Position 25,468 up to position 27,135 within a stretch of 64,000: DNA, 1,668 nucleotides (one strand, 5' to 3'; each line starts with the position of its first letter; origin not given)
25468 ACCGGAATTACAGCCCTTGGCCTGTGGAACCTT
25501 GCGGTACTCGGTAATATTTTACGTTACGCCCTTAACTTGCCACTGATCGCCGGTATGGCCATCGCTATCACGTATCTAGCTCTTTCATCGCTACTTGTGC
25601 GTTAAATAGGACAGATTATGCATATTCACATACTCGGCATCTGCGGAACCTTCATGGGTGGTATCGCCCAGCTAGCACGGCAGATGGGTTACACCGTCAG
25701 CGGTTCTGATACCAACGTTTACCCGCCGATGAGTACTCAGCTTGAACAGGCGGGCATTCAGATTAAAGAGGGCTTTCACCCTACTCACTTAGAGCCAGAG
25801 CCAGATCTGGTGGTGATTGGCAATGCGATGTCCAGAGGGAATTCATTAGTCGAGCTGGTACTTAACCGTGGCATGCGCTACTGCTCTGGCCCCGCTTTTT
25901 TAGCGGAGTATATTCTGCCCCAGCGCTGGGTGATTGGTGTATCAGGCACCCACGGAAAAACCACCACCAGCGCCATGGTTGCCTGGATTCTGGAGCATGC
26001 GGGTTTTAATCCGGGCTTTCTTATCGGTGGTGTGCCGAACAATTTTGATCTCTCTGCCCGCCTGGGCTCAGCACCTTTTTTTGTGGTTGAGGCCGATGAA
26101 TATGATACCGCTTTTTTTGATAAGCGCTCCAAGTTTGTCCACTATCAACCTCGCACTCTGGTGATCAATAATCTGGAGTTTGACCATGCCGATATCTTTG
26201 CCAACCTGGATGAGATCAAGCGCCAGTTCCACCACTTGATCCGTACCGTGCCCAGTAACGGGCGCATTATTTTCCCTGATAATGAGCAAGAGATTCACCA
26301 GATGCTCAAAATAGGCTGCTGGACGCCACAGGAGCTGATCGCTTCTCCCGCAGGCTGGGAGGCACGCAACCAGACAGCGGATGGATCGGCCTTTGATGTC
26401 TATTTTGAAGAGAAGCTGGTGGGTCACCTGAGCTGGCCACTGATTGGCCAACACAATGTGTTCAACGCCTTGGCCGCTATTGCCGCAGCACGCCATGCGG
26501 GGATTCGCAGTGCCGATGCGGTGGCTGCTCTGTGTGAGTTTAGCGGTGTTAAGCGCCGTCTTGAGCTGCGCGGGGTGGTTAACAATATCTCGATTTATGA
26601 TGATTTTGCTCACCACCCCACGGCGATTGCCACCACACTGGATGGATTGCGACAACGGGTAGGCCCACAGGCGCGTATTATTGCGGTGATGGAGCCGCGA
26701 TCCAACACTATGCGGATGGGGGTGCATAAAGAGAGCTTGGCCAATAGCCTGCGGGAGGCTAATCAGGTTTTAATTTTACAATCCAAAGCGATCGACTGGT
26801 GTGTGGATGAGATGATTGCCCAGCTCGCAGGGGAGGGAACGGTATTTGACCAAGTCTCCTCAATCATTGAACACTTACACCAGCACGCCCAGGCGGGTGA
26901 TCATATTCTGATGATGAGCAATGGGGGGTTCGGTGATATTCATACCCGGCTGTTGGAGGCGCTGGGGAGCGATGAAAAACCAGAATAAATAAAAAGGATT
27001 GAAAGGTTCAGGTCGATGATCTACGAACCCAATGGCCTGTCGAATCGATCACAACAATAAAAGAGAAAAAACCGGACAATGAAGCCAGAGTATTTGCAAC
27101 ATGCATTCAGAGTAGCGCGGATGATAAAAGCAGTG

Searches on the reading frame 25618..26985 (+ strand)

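Call 59: search_protein_families(library=pfam, proteins=[window:25618-26985:+], max_evalue=0.00001)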
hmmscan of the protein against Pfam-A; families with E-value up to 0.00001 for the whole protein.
window:25618-26985:+ (456 aa): 3 families
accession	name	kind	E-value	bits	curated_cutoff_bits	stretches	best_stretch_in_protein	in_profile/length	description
PF08245.18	Mur_ligase_M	-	1.1e-21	78.1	24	1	108-291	1-200/200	Mur ligase middle domain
PF01225.30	Mur_ligase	-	5.9e-20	71.9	21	1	2-99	1-91/95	Mur ligase family, catalytic domain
PF02875.26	Mur_ligase_C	-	1e-15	59.1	28.4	1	313-436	1-127/127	Mur ligase, glutamate ligase domain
